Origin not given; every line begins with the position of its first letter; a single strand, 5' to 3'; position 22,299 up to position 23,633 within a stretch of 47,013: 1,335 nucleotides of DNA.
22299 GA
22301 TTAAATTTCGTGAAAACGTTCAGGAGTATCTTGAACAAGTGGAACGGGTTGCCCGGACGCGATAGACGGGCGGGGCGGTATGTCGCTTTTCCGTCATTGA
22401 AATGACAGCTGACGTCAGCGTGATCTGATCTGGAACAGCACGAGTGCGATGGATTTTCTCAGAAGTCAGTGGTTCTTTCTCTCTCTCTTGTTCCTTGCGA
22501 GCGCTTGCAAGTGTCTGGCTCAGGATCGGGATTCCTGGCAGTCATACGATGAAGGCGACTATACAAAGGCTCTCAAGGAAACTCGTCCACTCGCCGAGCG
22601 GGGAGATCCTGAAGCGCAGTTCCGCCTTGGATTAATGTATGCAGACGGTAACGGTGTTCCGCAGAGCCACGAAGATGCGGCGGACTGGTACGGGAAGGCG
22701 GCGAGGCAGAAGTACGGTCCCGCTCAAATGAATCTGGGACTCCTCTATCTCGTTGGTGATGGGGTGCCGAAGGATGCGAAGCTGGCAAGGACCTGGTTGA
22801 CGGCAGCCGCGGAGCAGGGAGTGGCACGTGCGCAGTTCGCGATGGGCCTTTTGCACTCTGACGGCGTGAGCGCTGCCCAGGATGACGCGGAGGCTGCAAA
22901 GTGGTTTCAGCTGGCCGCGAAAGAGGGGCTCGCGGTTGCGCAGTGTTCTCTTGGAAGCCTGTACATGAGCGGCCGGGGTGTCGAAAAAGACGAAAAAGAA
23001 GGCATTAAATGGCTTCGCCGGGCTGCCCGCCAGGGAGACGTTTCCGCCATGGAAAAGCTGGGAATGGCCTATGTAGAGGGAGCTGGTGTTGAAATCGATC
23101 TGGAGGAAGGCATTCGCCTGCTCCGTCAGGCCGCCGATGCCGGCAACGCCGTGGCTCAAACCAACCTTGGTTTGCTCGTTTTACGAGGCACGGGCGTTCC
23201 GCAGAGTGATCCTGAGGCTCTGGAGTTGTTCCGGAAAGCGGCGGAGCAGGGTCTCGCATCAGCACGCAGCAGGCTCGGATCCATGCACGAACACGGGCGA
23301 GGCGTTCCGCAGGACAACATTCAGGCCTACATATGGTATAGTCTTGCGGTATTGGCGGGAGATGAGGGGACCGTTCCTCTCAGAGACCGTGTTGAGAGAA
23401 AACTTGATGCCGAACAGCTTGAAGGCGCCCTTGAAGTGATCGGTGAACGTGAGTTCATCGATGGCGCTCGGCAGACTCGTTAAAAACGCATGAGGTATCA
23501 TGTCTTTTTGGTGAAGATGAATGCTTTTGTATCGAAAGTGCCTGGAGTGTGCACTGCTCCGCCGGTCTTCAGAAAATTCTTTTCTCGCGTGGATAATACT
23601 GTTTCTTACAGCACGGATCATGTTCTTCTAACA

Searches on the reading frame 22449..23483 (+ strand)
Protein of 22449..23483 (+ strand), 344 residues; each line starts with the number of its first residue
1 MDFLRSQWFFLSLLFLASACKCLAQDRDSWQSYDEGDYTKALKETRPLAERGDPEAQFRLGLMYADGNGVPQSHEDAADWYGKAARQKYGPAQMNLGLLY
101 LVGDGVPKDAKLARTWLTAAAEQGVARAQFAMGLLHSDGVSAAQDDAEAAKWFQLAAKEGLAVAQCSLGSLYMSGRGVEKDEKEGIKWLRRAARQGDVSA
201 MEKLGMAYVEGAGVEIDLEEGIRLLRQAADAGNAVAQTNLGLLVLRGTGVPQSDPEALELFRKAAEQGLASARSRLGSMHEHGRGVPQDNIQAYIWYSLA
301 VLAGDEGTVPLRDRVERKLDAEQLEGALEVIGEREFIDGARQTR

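Call 16: search_protein_families(library=pfam, proteins=[window:22449-23483:+], max_evalue=0.001)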
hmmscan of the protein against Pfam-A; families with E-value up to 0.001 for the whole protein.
window:22449-23483:+ (344 aa): 2 families
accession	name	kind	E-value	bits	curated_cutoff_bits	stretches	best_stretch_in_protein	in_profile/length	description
PF08238.18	Sel1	-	4.9e-67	220.4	30.7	7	162-197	1-36/36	Sel1 repeat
PF23310.1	TPR_27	-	2.3e-06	27.7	27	0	217-276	44-105/110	Plant tetratrico peptide repeats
